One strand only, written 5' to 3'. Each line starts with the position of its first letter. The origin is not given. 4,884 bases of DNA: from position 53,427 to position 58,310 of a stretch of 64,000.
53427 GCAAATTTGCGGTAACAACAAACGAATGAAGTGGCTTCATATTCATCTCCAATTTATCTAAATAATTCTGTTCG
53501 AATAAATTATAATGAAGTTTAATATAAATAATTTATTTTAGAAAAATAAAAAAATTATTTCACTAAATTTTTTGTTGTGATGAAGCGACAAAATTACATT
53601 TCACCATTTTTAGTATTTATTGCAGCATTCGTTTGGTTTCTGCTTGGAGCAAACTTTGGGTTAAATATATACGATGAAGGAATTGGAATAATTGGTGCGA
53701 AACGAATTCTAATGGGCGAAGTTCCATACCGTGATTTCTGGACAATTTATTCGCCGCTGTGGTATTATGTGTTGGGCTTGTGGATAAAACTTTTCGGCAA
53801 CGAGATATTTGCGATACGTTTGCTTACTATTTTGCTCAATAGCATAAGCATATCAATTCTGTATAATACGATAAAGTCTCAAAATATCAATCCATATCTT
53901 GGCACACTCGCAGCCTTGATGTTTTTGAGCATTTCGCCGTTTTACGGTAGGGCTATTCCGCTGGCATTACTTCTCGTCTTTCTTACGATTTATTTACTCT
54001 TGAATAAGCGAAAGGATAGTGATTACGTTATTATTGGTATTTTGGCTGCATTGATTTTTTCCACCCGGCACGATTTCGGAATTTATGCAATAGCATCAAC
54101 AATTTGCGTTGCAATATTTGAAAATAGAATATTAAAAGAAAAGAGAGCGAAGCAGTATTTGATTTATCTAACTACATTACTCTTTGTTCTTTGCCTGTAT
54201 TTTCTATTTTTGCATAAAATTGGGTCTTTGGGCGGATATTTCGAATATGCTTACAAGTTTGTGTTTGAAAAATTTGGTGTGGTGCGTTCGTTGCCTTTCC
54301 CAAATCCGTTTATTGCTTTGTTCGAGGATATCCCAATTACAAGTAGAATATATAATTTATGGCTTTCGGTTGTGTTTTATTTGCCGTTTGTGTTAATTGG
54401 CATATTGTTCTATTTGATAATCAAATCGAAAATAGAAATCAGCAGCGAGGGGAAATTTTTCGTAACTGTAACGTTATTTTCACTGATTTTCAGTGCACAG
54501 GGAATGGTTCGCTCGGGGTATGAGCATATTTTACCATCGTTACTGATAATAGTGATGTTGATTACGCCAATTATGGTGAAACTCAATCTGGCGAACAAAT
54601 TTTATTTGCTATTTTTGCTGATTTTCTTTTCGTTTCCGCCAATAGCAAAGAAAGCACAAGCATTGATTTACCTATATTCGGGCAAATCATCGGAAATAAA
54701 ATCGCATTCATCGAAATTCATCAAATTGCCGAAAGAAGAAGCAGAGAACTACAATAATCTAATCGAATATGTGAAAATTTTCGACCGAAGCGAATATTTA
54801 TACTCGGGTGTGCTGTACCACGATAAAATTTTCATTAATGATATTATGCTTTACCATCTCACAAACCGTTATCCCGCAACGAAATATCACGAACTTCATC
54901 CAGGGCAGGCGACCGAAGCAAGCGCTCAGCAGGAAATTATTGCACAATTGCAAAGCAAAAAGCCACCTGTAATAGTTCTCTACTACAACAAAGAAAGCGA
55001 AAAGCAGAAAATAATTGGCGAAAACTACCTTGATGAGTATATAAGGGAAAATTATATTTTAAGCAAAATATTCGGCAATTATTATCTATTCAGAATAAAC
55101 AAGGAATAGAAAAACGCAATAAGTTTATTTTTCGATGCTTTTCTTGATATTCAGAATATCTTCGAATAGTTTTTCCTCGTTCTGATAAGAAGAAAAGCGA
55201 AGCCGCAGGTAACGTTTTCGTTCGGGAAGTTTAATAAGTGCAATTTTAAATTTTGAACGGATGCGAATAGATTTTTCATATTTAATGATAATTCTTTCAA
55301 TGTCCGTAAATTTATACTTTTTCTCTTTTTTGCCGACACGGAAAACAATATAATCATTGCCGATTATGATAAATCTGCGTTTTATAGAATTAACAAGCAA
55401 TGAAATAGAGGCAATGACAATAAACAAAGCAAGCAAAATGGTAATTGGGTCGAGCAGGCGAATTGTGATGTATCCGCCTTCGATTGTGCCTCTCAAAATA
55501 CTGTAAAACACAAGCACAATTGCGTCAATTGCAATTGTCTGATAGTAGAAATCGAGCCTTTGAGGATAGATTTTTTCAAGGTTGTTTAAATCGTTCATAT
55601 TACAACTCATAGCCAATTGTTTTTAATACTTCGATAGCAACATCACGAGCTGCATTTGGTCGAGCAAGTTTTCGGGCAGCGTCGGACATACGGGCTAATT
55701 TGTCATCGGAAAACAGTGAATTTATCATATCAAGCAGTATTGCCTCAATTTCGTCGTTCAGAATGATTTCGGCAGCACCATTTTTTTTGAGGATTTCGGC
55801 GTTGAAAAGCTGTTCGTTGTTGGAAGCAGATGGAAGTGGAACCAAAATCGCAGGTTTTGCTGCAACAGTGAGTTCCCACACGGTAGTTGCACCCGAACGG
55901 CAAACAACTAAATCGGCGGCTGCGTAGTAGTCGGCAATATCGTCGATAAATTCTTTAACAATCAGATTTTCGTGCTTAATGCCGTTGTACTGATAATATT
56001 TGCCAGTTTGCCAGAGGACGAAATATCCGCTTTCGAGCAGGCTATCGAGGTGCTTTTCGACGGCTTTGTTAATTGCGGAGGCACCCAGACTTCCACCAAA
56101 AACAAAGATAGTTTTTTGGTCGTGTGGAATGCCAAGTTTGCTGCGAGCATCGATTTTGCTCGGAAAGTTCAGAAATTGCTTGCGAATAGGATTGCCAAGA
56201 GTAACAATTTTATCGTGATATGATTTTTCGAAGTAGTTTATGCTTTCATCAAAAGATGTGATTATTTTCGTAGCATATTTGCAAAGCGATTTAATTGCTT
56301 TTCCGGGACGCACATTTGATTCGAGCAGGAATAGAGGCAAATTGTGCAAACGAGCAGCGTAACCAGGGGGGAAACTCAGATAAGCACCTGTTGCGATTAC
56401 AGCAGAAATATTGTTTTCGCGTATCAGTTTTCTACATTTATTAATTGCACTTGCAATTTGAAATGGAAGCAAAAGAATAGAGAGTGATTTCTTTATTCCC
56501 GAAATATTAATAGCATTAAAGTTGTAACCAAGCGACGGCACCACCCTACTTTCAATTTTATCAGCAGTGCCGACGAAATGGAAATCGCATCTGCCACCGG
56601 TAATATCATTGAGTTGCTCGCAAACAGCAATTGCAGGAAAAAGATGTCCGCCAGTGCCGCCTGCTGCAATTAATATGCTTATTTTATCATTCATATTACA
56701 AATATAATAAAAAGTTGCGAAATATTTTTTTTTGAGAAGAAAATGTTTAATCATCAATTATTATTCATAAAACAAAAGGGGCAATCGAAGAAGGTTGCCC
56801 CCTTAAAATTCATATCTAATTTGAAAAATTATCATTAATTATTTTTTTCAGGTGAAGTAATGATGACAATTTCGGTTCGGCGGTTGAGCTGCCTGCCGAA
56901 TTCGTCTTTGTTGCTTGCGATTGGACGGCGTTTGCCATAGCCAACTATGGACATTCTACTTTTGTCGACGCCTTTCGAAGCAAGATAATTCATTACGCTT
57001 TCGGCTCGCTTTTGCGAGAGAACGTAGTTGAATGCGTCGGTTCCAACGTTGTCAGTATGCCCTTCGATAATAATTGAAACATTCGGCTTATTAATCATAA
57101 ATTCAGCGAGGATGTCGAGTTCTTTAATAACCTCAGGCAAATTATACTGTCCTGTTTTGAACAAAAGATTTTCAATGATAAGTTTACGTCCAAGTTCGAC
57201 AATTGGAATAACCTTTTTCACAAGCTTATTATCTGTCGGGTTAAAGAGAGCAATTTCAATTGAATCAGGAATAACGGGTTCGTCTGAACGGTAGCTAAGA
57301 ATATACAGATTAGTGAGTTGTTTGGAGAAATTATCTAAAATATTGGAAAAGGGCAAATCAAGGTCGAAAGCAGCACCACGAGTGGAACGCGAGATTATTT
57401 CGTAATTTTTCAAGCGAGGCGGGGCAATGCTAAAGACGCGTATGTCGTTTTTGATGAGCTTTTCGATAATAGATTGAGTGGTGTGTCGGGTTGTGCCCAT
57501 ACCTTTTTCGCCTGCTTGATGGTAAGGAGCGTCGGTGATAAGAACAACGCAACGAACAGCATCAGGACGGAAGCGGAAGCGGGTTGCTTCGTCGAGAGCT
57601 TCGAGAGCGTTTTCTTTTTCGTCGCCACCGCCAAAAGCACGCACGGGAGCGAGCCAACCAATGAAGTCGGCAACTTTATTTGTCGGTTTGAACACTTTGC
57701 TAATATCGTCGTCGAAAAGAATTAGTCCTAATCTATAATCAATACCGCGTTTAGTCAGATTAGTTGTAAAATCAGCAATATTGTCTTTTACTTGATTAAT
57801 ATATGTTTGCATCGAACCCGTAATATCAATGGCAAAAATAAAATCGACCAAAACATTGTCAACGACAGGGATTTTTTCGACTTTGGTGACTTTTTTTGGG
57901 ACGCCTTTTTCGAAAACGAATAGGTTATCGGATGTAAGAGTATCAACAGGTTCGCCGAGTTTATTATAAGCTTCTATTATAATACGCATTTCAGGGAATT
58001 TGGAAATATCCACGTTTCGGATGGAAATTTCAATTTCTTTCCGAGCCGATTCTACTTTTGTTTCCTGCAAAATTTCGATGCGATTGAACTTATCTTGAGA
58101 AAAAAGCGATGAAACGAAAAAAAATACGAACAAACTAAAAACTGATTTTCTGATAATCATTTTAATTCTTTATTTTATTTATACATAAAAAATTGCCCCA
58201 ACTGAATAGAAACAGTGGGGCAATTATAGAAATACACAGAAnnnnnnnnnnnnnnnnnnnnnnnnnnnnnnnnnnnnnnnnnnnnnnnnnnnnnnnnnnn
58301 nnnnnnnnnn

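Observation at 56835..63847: Four-gene cell-envelope module of unrecognised function spanning inner membrane, outer membrane and peptidoglycan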

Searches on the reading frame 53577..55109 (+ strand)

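Call 42: search_protein_families(library=pfam, proteins=[window:53577-55109:+], max_evalue=0.001)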
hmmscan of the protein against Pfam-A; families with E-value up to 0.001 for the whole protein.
window:53577-55109:+ (510 aa): 1 family
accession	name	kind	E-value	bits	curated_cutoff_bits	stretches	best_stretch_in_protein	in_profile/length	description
PF13231.12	PMT_2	-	1.1e-10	42.4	26.1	1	60-205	4-155/160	Dolichyl-phosphate-mannose-protein mannosyltransferase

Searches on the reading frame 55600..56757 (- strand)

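Call 42: search_protein_families(library=pfam, proteins=[window:55600-56757:-], max_evalue=0.001)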
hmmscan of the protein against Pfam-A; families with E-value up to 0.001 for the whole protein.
window:55600-56757:- (385 aa): 3 families
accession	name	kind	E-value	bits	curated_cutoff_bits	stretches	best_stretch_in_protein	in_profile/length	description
PF04101.22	Glyco_tran_28_C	-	1.5e-35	123.1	22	1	216-370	1-163/166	Glycosyltransferase family 28 C-terminal domain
PF03033.26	Glyco_transf_28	-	2.3e-25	89.7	26.2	1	28-166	1-138/139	Glycosyltransferase family 28 N-terminal domain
PF02684.21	LpxB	-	0.00054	19.4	22.6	0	176-305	143-285/374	Lipid-A-disaccharide synthetase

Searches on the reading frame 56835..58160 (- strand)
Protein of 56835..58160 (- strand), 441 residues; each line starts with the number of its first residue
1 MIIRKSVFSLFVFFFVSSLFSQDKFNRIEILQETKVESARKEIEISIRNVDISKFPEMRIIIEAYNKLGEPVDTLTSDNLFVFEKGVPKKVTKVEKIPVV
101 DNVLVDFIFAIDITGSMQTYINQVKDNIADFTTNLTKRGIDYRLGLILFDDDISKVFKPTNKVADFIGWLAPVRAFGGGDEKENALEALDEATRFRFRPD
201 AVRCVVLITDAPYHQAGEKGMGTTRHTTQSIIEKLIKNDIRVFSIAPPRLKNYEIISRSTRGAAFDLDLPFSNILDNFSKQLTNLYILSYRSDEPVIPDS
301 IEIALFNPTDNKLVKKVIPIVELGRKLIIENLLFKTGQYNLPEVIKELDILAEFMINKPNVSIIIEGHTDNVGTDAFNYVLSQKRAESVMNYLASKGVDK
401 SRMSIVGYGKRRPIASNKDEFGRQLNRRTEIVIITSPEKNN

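Call 3: search_protein_families(library=pfam, proteins=[window:56835-58160:-], max_evalue=1)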
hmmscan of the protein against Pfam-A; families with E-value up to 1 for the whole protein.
window:56835-58160:- (441 aa): 7 families
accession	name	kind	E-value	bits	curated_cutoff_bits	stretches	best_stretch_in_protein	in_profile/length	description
PF00691.25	OmpA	-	2e-19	70.2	27.2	1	333-427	1-98/98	OmpA family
PF00092.34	VWA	-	8.6e-11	42.8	23.8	1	106-247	1-139/174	von Willebrand factor type A domain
PF25106.1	VWA_4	-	8.9e-11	42.1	27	1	108-266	3-166/169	von Willebrand factor A domain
PF13519.12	VWA_2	-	3.5e-08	34.5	27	1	108-211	2-106/107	von Willebrand factor type A domain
PF11265.14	Med25_VWA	-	0.0012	19.1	21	1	151-249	68-176/213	Mediator complex subunit 25 von Willebrand factor type A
PF24909.1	vWA_SIBA-E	-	0.0015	18.5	27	1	106-219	37-155/284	Integrin beta-like protein A-E, vWA-like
PF00362.24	Integrin_beta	-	0.0023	18.1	24.8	0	103-151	4-52/248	Integrin beta chain VWA domain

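Call 4: search_protein_families(library=ncbifam, proteins=[window:56835-58160:-], max_evalue=1)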
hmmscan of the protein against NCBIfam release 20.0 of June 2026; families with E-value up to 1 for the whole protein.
window:56835-58160:- (441 aa): 45 families (the best 25 are shown)
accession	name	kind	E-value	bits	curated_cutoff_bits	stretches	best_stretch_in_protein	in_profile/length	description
NF053611.1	YiaD_Gzip_OmpA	equivalog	1.7e-32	112.8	175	1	330-433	102-206/206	YiaD family glycine zipper/OmpA-like lipoprotein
NF053607.1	CHU_0125_OmpA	equivalog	3.1e-25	88.8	620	1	315-434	514-637/639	CHU_0125 family OmpA-like outer membrane integrity protein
NF053613.1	OMP_toxin_LptF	equivalog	3.5e-25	89.1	400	1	330-434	141-246/256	lipotoxin F family OmpA-related lipoprotein LptF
TIGR02802.1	Pal_lipo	equivalog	2.4e-24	85.4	125.35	1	334-432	4-103/104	peptidoglycan-associated lipoprotein Pal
NF053612.1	anchor_PA1041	equivalog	8.2e-23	81.6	250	1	332-433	133-235/236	PA1041 family peptidoglycan-binding anchor lipoprotein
NF053585.1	OMP_LP_YfiB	equivalog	3.2e-22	79.1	128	1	330-435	56-162/163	outer membrane lipoprotein YfiB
NF045787.1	OmpABordt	equivalog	4.9e-22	78.6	200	1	345-436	101-192/194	outer membrane protein OmpA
NF033763.1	exchanger_TraB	exception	7.2e-22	77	700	1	325-438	387-502/522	outer membrane exchange protein TraB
NF052230.1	T9SS_PorE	exception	1.1e-21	76.8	600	1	323-415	508-601/648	PorE family type IX secretion system protein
NF006541.1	PRK09038.1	equivalog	1.3e-21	77.4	283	1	328-434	139-249/253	flagellar motor protein MotD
TIGR03350.1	type_VI_ompA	equivalog_domain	2.2e-20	73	139.8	1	330-433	30-137/137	type VI secretion system protein TssL, long form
NF008067.1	PRK10802.1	equivalog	9.1e-18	64.7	261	1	336-432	73-170/171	peptidoglycan-associated lipoprotein Pal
TIGR03789.1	pdsO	hypoth_equivalog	2.3e-16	60.2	152.2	1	328-428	137-238/243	sortase-associated OmpA-like protein PdsO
NF006508.0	PRK08944.1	subfamily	1e-15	57.8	259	1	311-438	157-292/304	MotB family protein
NF047620.1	FlgprotMotYVib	equivalog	2e-15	57.2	400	1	345-432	177-265/271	flagellar protein MotY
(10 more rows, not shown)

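Call 45: search_protein_families(library=padloc, proteins=[window:56835-58160:-], max_evalue=0.01)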
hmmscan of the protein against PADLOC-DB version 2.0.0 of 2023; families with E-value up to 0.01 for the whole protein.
window:56835-58160:- (441 aa): 7 families
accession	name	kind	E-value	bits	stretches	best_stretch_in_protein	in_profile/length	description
PDLC00612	ZorB1|ZorB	-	6.1e-14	50.2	1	363-435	187-268/293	MotB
PDLC00609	ZorB1|ZorB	-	3.3e-11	41.1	1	350-433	122-214/232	MotB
PDLC00610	ZorB1|ZorB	-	4.2e-10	37.6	1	362-439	149-240/254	MotB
PDLC00651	ZorB3|ZorB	-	7.7e-10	36.6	1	344-438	107-207/215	MotB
PDLC00608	ZorB1|ZorB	-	5.2e-08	30.5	1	332-437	97-230/243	MotB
PDLC00641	ZorB2|ZorB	-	1.1e-06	26.5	1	362-439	135-228/238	MotB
PDLC00611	ZorB1|ZorB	-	0.00048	17.9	1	362-398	135-171/240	MotB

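Call 46: search_solved_structures(query=window:56835-58160:-, max_evalue=0.001)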
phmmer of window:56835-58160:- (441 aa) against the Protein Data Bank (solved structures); distinct sequences matched with E-value up to 0.001: 75 (the best 60 are shown).
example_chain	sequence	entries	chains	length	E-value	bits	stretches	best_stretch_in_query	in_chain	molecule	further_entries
5wtp_A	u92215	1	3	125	5.7e-19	71.8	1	330-434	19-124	OmpA family protein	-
5u1h_A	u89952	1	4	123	6.1e-19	71.7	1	347-432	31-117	Outer membrane porin F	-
5wtl_A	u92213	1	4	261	3.4e-18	69.3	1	330-434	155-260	OmpA family protein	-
9v99_A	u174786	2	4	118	2e-16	63.4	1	346-432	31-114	Outer membrane beta-barrel domain-containing protein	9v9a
9v9b_A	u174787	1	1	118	9.9e-16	61.2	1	346-432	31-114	Outer membrane beta-barrel domain-containing protein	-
7rjj_A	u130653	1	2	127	3.2e-15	59.5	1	333-435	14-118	OmpA family protein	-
2hqs_H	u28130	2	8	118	4e-15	59.1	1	334-434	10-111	Peptidoglycan-associated lipoprotein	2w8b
1oap_A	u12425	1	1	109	8.8e-15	58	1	334-432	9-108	PEPTIDOGLYCAN-ASSOCIATED LIPOPROTEIN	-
2aiz_P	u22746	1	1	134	9.7e-15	57.9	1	336-430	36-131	Outer membrane protein P6 (Fragment)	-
4pwt_A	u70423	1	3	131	1.1e-14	57.7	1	336-432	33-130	Peptidoglycan-associated lipoprotein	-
4r40_B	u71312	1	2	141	1.4e-14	57.4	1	336-432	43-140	Peptidoglycan-associated lipoprotein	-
9rle_P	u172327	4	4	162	1.5e-14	57.3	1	334-432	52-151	Peptidoglycan-associated lipoprotein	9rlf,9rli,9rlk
6jfw_A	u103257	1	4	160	3.3e-14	56.1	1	330-433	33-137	PA0833-PD protein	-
4g4v_A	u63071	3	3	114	1.1e-13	54.4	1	346-431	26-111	Peptidoglycan-associated lipoprotein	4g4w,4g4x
3td3_A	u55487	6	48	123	1.3e-13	54.2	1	331-433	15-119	Outer membrane protein omp38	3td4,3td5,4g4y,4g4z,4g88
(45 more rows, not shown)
